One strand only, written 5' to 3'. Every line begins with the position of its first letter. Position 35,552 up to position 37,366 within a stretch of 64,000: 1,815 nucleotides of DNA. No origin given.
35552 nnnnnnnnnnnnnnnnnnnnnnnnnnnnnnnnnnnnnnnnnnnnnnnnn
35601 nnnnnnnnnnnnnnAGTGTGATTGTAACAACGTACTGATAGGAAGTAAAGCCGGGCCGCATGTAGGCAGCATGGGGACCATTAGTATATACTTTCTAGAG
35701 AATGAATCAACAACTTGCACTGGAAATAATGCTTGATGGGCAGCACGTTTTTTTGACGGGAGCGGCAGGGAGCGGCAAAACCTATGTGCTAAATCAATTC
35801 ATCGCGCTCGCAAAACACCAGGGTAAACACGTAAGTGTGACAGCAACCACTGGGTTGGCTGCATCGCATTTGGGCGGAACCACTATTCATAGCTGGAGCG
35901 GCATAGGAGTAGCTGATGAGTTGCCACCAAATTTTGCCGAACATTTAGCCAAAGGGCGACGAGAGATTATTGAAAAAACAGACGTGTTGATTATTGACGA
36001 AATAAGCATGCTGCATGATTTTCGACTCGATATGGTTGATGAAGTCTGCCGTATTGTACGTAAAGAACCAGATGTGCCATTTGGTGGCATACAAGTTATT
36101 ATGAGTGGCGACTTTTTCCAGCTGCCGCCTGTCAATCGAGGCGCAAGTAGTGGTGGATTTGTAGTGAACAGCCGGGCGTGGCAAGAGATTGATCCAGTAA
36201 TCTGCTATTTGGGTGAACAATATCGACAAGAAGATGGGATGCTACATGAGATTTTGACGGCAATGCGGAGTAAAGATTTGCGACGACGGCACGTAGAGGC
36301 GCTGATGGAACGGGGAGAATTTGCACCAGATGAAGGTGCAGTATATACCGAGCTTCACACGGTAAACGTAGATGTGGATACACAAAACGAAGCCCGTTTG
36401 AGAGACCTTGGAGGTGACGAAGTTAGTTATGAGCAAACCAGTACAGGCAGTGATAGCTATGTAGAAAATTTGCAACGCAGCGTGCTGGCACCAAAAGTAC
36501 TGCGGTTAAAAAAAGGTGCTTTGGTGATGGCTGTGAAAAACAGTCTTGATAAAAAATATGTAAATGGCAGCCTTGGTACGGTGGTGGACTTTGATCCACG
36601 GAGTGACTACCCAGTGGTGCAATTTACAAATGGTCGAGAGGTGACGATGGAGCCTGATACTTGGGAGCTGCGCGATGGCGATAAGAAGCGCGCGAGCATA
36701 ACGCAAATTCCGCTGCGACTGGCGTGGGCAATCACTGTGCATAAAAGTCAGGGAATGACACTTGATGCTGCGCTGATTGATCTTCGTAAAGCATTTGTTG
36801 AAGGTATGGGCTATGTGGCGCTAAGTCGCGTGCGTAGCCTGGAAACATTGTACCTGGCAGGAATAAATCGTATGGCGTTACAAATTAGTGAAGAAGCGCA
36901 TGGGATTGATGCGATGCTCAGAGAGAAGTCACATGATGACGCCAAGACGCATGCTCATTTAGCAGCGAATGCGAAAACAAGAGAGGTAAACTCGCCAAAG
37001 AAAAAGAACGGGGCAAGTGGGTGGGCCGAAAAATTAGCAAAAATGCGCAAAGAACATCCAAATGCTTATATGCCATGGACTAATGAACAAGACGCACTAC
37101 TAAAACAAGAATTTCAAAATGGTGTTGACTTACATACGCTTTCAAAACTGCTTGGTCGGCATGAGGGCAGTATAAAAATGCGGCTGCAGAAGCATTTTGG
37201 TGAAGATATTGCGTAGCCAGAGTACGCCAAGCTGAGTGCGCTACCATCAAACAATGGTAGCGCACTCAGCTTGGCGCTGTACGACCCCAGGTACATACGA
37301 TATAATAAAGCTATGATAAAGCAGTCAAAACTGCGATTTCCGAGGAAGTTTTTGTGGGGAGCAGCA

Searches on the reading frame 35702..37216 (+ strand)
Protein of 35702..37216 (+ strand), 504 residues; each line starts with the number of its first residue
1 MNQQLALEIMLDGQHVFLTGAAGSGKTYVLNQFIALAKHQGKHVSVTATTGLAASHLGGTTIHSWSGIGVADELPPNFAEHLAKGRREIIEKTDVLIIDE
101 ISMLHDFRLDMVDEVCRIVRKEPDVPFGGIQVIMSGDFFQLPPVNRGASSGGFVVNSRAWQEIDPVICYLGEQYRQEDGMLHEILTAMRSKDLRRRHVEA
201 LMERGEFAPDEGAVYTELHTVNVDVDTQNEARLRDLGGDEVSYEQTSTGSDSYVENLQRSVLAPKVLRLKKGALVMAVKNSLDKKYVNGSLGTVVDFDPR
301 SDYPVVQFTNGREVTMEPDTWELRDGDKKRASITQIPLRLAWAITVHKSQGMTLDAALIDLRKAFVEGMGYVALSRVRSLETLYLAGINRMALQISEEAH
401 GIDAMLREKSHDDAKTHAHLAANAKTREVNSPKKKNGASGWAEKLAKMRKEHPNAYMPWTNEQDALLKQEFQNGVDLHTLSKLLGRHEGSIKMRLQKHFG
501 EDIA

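Call 4: search_protein_families(library=pfam, proteins=[window:35702-37216:+], max_evalue=1)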
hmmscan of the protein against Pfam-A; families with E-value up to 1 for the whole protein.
window:35702-37216:+ (504 aa): 37 families (the best 25 are shown)
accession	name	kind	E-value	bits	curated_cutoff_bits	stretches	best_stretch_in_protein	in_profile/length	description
PF05970.20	PIF1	-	1.1e-35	123.7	25.9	1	11-178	20-191/223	PIF1-like helicase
PF13604.12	AAA_30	-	6.3e-17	62.4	27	1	3-205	6-184/191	AAA domain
PF13245.12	AAA_19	-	1.4e-13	51.6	25.1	1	3-144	1-132/134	AAA domain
PF21530.3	Pif1_2B_dom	-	2.5e-07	30.7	23.9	1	253-297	2-47/47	DNA helicase Pif1, 2B domain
PF13401.12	AAA_22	-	4.3e-06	27.5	27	1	14-136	6-122/130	AAA domain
PF10412.15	TrwB_AAD_bind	-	8.5e-05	22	20.5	1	6-52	8-54/387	Type IV secretion-system coupling protein DNA-binding domain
PF01443.25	Viral_helicase1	-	0.00018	21.9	21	1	18-105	3-72/228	Viral superfamily 1 RNA helicase core domain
PF13191.12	AAA_16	-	0.00033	21.6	32.6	1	12-46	21-63/167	AAA ATPase domain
PF03266.21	NTPase_1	-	0.00074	19.8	23.9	1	15-45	1-31/168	NTPase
PF00270.35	DEAD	-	0.00094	19.4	26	1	2-54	3-59/167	DEAD/DEAH box helicase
PF13173.12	AAA_14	-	0.0012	19.3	27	1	15-108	4-78/129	AAA domain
PF18335.7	SH3_13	-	0.0018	18.5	41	1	269-308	26-65/65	ATP-dependent RecD-like DNA helicase SH3 domain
PF13479.12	AAA_24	-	0.0025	18.2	27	1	14-124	3-96/195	AAA domain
PF13538.12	UvrD_C_2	-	0.0054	17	27.4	1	340-376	1-44/52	UvrD-like helicase C-terminal domain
PF02572.21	CobA_CobO_BtuR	-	0.011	16.4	25.7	1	21-124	26-128/172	ATP:corrinoid adenosyltransferase BtuR/CobO/CobP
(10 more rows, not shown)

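Call 5: search_protein_families(library=padloc, proteins=[window:35702-37216:+], max_evalue=1)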
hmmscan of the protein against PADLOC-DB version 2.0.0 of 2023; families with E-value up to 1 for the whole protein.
window:35702-37216:+ (504 aa): 18 families
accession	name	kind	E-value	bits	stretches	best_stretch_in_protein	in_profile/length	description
PDLC05065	PDC-S68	-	2.6e-17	59.9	2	3-147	610-748/1221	-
PDLC01734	typeIV_RecD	-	5.8e-17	59.2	2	2-181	343-509/763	RecD_0_IVD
PDLC05064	PDC-S68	-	6.4e-17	58.6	2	15-147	702-827/1273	-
PDLC01148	RecD_like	-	1.3e-14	51.4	2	6-193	321-490/719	RecD/Tra ATPase fused to N-terminal HHH domain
PDLC04476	PDC-M16A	-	6.2e-13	46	1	13-329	24-359/691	-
PDLC05066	PDC-S68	-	4.5e-12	42.8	2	8-147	588-724/1202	-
PDLC04475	PDC-M16A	-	5e-10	36.5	1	13-106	30-137/721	-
PDLC05035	PDC-S53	-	5e-07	26.2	2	312-356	790-833/900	-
PDLC04140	mad8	-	3.3e-05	21.5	1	12-51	26-67/314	mads_8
PDLC04472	PDC-M16A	-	0.00038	16.9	1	13-56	239-283/930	-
PDLC04474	PDC-M16A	-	0.00075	16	2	17-68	239-290/917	-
PDLC00268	PtuA1|PtuA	-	0.00099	16.6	1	6-34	18-46/411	AAA ATPase domain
PDLC02350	AbiO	-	0.0039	14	1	7-109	188-274/468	AbiO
PDLC02372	Nhi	-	0.0059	13.3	1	13-137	199-296/470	-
PDLC01087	C3a187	-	0.02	11.7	1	4-48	201-245/559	NERD+UvrD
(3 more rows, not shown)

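Call 58: search_protein_families(library=ncbifam, proteins=[window:35702-37216:+], max_evalue=0.1)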
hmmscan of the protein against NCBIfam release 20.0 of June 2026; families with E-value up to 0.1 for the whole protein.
window:35702-37216:+ (504 aa): 18 families
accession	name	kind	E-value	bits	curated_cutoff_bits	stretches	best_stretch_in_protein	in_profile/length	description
TIGR01448.2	helicase_RecD2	equivalog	9.1e-23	80.3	500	2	2-148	320-454/713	SF1B family DNA helicase RecD2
TIGR02768.1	TraA_Ti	equivalog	1.7e-14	53.1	590.45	2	12-149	374-494/751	Ti-type conjugative transfer relaxase TraA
TIGR01447.1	recD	equivalog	4.8e-14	51.8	310.15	2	3-153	153-313/597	exodeoxyribonuclease V subunit alpha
NF010464.0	PRK13889.1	subfamily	3.1e-11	41.9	1015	2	271-417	603-728/992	conjugal transfer relaxase TraA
NF008127.0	PRK10875.1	equivalog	1.8e-05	23.5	671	1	322-385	523-591/619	exodeoxyribonuclease V subunit alpha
NF010248.0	PRK13695.1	equivalog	0.00018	21.3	156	0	15-45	5-35/180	NTPase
NF010402.0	PRK13826.1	subfamily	0.00029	18.8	1317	0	341-384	693-736/1102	Dtr system oriT relaxase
TIGR02759.1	TraD_Ftype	equivalog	0.0025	16.7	521.35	1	11-52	174-215/566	type IV conjugative transfer system coupling protein TraD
NF040713.1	ZapE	equivalog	0.004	16.5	140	1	14-102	53-127/344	cell division protein ZapE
NF038214.1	IS21_help_AAA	equivalog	0.011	15.4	200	0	12-53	89-130/232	IS21-like element helper ATPase IstB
TIGR03420.1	DnaA_homol_Hda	equivalog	0.018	14.6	194.8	1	13-45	38-70/226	DnaA regulatory inactivator Hda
TIGR02982.1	heterocyst_DevA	subfamily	0.02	14.5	295.8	1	7-48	26-66/220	ABC exporter ATP-binding subunit, DevA family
TIGR03819.1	heli_sec_ATPase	hypoth_equivalog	0.027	13.7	373.15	1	9-56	174-221/340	TadA family conjugal transfer-associated ATPase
NF058587.1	archaellum_moto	equivalog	0.037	12.8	550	1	11-56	272-318/527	archaellum flagellar ATPase motor FlaI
TIGR00376.1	TIGR00376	hypoth_equivalog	0.047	12.1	348.9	0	78-144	331-402/639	IGHMBP2 family helicase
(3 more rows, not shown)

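Call 59: search_protein_families(library=phrogs, proteins=[window:35702-37216:+], max_evalue=0.01)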
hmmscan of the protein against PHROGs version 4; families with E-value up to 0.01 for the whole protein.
window:35702-37216:+ (504 aa): 11 families
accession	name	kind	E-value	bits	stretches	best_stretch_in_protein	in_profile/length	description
phrog_325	-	DNA, RNA and nucleotide metabolism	1.9e-65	222.7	1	3-387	475-870/986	Dda-like helicase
phrog_4412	-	DNA, RNA and nucleotide metabolism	5.9e-24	85.4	2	2-193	334-506/743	exonuclease V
phrog_30356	-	DNA, RNA and nucleotide metabolism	4.2e-21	75.7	1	4-294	9-300/823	helicase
phrog_25471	-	unknown function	4.3e-11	44.1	1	6-117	14-145/162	-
phrog_323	-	transcription regulation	2.7e-05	24.9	1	398-497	42-134/319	transcriptional regulator, D5-like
phrog_18209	-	unknown function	0.00016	22.2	1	417-497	17-98/296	-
phrog_170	-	other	0.0004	20.9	1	1-32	78-109/323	PhoH-like phosphate starvation-inducible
phrog_2107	-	other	0.0014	19.3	1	16-48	6-38/201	thymidylate kinase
phrog_2666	-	head and packaging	0.0031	17.2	1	8-46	316-354/555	terminase large subunit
phrog_249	-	moron, auxiliary metabolic gene and host takeover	0.0066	16.8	0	14-57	128-169/380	porphyrin biosynthesis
phrog_197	-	moron, auxiliary metabolic gene and host takeover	0.0082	16.6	0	17-109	30-117/486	Zot-like toxin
